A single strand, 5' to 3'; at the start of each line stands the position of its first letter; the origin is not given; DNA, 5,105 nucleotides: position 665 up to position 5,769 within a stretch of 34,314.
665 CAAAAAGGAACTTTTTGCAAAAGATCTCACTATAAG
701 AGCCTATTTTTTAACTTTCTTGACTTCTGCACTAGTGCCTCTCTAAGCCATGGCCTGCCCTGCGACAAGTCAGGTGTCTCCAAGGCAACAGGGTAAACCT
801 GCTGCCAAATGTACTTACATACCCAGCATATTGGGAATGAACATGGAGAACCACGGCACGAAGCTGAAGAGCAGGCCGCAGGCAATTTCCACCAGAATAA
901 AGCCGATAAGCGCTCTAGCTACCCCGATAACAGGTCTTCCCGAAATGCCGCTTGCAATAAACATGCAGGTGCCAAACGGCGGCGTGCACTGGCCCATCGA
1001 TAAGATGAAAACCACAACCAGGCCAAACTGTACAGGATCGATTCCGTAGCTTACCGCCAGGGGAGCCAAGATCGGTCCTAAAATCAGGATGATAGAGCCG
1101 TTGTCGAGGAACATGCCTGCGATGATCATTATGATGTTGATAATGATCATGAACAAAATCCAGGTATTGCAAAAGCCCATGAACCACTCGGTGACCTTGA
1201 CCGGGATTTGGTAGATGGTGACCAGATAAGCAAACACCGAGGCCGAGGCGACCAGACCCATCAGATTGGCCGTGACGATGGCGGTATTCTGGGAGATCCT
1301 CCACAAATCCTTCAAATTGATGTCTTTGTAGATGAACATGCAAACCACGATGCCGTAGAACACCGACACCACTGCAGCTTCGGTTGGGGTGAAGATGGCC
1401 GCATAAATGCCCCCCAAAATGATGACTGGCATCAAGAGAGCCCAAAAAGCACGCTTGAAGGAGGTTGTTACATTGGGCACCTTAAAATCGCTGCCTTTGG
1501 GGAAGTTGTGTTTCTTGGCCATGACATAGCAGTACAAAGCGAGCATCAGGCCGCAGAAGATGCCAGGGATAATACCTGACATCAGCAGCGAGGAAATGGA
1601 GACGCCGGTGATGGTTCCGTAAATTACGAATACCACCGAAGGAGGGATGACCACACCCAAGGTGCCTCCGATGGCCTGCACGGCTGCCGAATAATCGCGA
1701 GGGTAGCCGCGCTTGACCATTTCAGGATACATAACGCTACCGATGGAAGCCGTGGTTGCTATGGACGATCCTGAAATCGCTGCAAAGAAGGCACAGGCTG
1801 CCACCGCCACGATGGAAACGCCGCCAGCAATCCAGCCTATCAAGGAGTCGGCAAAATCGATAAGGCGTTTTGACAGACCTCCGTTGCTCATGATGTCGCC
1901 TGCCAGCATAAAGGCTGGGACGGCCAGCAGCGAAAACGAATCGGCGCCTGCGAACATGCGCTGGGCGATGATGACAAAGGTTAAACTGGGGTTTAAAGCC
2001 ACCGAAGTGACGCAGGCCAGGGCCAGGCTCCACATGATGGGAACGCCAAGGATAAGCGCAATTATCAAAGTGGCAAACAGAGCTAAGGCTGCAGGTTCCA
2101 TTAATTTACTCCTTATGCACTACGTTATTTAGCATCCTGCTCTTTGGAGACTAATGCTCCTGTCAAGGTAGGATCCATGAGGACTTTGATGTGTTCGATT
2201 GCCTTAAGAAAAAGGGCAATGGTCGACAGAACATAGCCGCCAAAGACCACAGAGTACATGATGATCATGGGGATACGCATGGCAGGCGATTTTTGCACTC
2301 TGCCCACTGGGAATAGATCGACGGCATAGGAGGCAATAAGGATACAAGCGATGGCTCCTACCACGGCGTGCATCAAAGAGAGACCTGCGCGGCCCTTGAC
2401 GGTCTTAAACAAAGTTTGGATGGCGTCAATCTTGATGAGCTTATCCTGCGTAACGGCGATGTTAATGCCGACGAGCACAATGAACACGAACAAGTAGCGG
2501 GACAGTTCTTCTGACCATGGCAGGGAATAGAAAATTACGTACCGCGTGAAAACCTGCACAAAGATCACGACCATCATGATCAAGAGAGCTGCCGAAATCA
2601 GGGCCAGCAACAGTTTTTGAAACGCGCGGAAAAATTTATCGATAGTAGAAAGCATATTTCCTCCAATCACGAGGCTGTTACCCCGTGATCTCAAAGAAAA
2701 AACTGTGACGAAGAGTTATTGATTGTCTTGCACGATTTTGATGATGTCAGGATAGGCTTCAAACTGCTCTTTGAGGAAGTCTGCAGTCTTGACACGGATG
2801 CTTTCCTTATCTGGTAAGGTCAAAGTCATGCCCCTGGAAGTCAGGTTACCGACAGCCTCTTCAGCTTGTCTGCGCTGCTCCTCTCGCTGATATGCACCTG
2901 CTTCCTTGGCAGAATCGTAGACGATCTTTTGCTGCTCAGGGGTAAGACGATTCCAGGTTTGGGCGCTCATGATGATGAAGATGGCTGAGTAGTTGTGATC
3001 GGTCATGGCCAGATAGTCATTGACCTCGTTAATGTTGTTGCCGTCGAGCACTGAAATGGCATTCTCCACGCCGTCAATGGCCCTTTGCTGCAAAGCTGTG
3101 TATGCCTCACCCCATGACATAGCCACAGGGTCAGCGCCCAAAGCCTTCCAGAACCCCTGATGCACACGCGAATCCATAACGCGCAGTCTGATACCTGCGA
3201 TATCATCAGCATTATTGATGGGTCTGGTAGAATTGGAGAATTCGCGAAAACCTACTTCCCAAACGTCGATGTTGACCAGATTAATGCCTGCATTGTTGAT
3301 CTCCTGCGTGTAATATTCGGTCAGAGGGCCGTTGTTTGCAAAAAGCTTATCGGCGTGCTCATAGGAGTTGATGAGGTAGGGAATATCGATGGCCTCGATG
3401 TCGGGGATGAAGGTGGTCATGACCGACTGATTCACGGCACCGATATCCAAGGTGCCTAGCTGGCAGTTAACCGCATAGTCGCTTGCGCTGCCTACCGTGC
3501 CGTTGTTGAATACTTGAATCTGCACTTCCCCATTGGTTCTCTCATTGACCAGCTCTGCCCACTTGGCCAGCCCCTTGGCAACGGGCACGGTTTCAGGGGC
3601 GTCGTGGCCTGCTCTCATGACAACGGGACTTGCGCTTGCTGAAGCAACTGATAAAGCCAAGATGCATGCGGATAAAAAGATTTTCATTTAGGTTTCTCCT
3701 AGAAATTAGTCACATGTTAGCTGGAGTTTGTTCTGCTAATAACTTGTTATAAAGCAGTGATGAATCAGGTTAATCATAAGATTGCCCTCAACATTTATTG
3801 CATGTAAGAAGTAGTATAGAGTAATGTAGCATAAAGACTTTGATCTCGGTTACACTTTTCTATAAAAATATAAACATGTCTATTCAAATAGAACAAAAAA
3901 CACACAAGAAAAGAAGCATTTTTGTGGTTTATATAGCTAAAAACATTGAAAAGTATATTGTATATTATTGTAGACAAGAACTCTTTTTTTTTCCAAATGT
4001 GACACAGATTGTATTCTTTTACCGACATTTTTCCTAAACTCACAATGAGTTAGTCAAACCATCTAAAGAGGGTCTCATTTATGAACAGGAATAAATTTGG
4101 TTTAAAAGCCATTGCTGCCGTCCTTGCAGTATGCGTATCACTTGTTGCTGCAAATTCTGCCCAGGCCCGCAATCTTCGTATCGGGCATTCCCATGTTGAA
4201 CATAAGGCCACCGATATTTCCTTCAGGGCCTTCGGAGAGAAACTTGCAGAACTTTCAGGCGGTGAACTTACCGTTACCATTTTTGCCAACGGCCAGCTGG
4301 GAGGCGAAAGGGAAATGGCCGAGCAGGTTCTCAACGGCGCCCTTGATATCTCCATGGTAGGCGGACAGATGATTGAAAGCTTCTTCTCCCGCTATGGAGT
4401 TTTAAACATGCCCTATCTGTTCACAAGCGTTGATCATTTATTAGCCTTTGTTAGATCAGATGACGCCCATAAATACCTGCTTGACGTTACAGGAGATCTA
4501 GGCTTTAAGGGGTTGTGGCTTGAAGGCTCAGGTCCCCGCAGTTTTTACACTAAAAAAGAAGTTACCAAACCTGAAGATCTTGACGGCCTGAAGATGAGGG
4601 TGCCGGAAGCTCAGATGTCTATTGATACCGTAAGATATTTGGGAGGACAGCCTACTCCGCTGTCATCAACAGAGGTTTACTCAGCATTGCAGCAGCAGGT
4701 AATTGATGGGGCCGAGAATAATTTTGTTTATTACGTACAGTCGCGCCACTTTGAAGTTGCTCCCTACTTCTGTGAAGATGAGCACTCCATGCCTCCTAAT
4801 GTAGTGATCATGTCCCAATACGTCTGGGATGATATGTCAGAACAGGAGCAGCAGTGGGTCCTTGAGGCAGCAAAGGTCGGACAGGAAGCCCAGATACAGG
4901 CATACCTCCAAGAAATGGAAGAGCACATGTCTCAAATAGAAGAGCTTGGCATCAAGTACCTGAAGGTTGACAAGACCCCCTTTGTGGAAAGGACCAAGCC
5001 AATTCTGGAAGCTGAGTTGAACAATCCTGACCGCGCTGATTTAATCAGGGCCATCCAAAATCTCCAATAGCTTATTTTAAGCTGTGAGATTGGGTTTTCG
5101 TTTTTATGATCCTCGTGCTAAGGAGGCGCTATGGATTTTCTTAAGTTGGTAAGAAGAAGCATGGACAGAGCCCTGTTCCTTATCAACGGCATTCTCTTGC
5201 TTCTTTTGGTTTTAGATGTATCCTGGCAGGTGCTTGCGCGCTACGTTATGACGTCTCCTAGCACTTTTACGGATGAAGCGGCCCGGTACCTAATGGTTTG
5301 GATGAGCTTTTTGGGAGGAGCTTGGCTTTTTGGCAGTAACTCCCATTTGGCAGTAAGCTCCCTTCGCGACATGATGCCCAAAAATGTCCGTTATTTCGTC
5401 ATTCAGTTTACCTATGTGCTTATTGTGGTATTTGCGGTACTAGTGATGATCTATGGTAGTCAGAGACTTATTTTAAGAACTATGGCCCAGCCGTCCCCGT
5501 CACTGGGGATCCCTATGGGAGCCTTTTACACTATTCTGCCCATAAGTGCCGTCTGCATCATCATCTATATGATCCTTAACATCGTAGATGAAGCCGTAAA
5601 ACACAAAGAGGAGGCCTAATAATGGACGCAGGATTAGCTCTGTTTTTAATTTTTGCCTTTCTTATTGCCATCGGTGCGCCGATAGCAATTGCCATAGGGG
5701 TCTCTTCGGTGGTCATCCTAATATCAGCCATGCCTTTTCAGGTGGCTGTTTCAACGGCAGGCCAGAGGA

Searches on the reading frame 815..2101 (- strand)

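Call 6: search_protein_families(library=ncbifam, proteins=[window:815-2101:-], max_evalue=0.00001)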
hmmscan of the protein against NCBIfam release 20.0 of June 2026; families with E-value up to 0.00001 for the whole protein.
window:815-2101:- (428 aa): 3 families
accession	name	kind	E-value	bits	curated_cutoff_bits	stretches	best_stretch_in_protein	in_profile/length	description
TIGR00786.1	dctM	subfamily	1.2e-121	406.3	268.45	1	19-423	1-405/405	TRAP transporter large permease subunit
NF011634.1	PRK15060.1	equivalog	9.4e-83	278.6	800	1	6-417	4-415/425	2,3-diketo-L-gulonate TRAP transporter large permease YiaN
TIGR02123.1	TRAP_fused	subfamily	1.1e-25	90.5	320.65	1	46-397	156-513/615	TRAP transporter fused permease subunit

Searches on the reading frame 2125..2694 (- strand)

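Call 6: search_protein_families(library=ncbifam, proteins=[window:2125-2694:-], max_evalue=0.00001)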
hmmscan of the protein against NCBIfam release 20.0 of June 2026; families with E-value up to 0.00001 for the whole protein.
window:2125-2694:- (189 aa): 1 family
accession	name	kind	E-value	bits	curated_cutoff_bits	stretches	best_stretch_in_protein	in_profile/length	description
NF007374.1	PRK09877.1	equivalog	9.9e-07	29.2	260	1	26-156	2-131/157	2,3-diketo-L-gulonate TRAP transporter small permease YiaM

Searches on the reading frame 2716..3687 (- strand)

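Call 6: search_protein_families(library=ncbifam, proteins=[window:2716-3687:-], max_evalue=0.00001)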
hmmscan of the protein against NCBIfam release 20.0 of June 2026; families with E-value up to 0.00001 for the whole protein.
window:2716-3687:- (323 aa): 2 families
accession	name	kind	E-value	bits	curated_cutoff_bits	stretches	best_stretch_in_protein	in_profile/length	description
TIGR00787.1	dctP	subfamily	2.1e-65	220.7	175.05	1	27-283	2-254/257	DctP family TRAP transporter solute-binding subunit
NF037995.1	TRAP_S1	subfamily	1.4e-64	218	50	1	27-296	3-267/271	TRAP transporter substrate-binding protein DctP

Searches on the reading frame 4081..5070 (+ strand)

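Call 6: search_protein_families(library=ncbifam, proteins=[window:4081-5070:+], max_evalue=0.00001)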
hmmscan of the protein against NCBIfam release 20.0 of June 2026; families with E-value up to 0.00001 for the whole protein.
window:4081-5070:+ (329 aa): 2 families
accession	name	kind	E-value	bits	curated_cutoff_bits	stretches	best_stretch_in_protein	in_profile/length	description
NF037995.1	TRAP_S1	subfamily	7.5e-58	196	50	1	34-297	2-264/271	TRAP transporter substrate-binding protein DctP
TIGR00787.1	dctP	subfamily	3e-52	177.6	175.05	1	36-288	3-255/257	DctP family TRAP transporter solute-binding subunit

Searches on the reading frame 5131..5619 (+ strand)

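Call 6: search_protein_families(library=ncbifam, proteins=[window:5131-5619:+], max_evalue=0.00001)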
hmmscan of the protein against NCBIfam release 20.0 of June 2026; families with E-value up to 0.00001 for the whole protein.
window:5131-5619:+ (162 aa): 1 family
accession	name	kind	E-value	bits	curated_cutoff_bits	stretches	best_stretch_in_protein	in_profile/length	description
NF007374.1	PRK09877.1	equivalog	1.9e-12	47.8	260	1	12-145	2-135/157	2,3-diketo-L-gulonate TRAP transporter small permease YiaM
